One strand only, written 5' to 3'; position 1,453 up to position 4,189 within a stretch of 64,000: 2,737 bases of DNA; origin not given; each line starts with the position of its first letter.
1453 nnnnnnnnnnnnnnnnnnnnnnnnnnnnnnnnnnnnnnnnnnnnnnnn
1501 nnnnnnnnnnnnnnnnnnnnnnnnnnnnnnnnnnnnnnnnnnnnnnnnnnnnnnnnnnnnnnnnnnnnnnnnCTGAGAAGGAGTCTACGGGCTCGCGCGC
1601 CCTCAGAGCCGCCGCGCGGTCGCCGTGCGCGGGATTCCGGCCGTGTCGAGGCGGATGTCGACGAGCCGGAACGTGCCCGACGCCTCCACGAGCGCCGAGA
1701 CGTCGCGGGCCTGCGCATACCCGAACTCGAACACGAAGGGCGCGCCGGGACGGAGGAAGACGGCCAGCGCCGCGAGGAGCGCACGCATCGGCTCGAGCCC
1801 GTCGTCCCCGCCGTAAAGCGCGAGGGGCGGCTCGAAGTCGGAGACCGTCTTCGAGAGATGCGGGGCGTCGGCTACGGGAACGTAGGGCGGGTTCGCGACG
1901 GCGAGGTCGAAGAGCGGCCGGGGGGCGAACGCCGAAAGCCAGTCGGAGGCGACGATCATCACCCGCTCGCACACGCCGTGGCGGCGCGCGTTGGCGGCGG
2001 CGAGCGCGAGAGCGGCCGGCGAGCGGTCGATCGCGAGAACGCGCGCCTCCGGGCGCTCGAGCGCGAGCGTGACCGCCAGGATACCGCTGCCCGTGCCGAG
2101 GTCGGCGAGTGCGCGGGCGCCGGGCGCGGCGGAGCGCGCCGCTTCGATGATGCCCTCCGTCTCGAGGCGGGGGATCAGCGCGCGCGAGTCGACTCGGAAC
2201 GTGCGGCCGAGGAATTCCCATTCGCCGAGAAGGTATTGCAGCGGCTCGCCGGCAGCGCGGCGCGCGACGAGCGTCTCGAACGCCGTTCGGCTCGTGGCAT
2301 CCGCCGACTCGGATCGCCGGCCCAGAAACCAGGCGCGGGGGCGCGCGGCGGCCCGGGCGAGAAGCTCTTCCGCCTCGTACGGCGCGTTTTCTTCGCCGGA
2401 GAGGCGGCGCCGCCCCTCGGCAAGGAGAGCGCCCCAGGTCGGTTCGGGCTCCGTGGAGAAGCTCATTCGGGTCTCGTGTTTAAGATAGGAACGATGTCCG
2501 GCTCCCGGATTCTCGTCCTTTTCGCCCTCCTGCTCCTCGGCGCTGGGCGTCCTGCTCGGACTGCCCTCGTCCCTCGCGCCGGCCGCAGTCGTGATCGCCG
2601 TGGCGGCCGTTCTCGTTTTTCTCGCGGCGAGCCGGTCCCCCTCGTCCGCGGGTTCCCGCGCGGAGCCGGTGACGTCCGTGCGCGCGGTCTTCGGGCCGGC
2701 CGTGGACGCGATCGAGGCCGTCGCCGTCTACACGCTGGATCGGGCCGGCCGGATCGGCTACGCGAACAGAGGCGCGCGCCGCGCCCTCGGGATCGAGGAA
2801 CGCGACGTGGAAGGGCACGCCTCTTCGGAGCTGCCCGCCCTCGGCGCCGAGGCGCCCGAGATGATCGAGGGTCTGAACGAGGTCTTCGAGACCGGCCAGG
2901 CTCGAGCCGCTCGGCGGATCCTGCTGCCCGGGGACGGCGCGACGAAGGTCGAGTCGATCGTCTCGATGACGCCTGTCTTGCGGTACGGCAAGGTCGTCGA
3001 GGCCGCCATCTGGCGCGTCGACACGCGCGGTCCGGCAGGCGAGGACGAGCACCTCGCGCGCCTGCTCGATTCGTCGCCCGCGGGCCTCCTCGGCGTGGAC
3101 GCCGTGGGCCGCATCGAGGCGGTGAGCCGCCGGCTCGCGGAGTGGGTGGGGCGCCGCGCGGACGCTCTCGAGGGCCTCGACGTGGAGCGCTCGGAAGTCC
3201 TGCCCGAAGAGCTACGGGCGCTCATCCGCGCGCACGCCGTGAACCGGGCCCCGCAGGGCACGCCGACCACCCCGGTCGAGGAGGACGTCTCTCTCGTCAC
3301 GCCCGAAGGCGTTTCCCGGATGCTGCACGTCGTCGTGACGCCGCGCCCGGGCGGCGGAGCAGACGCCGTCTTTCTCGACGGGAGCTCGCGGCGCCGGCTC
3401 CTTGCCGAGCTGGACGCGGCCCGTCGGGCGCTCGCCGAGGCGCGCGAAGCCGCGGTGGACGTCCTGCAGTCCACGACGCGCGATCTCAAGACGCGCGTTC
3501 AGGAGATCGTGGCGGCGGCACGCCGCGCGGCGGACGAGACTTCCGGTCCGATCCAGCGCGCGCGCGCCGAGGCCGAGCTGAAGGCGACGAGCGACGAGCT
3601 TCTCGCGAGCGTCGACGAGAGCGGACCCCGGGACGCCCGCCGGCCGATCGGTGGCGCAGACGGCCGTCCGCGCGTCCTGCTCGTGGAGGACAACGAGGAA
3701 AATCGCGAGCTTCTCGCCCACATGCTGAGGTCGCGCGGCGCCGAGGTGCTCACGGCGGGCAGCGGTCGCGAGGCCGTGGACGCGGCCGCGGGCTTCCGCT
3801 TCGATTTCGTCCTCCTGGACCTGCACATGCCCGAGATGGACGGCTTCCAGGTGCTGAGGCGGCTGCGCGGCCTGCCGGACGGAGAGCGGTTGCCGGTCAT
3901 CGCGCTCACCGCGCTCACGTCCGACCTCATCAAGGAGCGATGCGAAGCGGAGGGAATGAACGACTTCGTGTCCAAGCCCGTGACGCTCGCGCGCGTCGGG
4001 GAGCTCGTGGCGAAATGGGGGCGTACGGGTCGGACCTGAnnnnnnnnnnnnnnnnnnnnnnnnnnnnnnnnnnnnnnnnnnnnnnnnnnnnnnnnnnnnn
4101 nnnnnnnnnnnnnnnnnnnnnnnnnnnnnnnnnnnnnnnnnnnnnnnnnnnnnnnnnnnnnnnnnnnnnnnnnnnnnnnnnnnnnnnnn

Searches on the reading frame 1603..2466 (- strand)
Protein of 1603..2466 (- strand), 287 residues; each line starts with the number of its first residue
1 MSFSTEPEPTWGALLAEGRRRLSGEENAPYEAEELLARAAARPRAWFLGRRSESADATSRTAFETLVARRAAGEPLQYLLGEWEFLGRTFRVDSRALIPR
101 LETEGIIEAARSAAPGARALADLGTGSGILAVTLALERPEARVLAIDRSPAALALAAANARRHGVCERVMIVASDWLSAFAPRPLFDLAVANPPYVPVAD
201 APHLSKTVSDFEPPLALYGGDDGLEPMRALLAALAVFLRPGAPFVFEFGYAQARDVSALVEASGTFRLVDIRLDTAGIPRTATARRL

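Call 63: search_protein_families(library=pfam, proteins=[window:1603-2466:-], max_evalue=0.5)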
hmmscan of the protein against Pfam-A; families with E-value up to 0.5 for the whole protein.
window:1603-2466:- (287 aa): 18 families
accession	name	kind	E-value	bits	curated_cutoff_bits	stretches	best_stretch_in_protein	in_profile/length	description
PF17827.6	PrmC_N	-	6.6e-14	52.7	23.4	1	14-81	2-71/71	PrmC N-terminal domain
PF05175.20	MTS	-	2.2e-12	47.4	23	1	117-195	32-108/170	Methyltransferase small domain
PF13847.12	Methyltransf_31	-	2.6e-08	34.1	27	1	120-192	7-81/145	Methyltransferase domain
PF13649.12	Methyltransf_25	-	4.1e-08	34.3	27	1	122-201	3-82/97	Methyltransferase domain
PF06325.19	PrmA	-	3e-07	30.7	22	1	113-192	158-233/296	Ribosomal protein L11 methyltransferase (PrmA)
PF08242.18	Methyltransf_12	-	3.2e-05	25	30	1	122-192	2-72/98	Methyltransferase domain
PF08241.18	Methyltransf_11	-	0.00016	22.7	21.2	1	122-190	2-65/95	Methyltransferase domain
PF01135.25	PCMT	-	0.00016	22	20.3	1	114-187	72-144/210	Protein-L-isoaspartate(D-aspartate) O-methyltransferase (PCMT)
PF09445.16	Methyltransf_15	-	0.00021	21.4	22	1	120-182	4-64/165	RNA cap guanine-N2 methyltransferase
PF24675.1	NpmA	-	0.00038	20.2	60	1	115-163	22-70/214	16S rRNA (adenine(1408)-N(1))-methyltransferase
PF12847.13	Methyltransf_18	-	0.00064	20.2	27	1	113-184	11-82/151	Methyltransferase domain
PF02390.23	Methyltransf_4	-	0.0058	16.6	24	1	120-165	5-50/173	Putative methyltransferase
PF01170.24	UPF0020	-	0.012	15.8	22.3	1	130-195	66-131/197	RMKL-like, methyltransferase domain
PF03602.21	Cons_hypoth95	-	0.036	14.2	24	1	121-198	46-126/182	Conserved hypothetical protein 95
PF02527.21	GidB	-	0.049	13.4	27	1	117-148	49-80/184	rRNA small subunit methyltransferase G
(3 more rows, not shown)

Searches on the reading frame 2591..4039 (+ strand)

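Call 63: search_protein_families(library=pfam, proteins=[window:2591-4039:+], max_evalue=0.5)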
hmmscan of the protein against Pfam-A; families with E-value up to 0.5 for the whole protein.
window:2591-4039:+ (482 aa): 5 families
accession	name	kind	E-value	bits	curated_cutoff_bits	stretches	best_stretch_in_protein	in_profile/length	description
PF00072.30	Response_reg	-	1.6e-24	86.6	30.2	1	362-469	1-106/111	Response regulator receiver domain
PF08448.16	PAS_4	-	2e-13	51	23.1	2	45-137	7-96/110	PAS fold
PF00989.32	PAS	-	1.5e-06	28.6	22.6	2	153-252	1-96/113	PAS fold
PF13426.13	PAS_9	-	2.6e-06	28.1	27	1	46-131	4-86/103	PAS domain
PF13188.13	PAS_8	-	1.2e-05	25.4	21.8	1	44-85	12-51/65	PAS domain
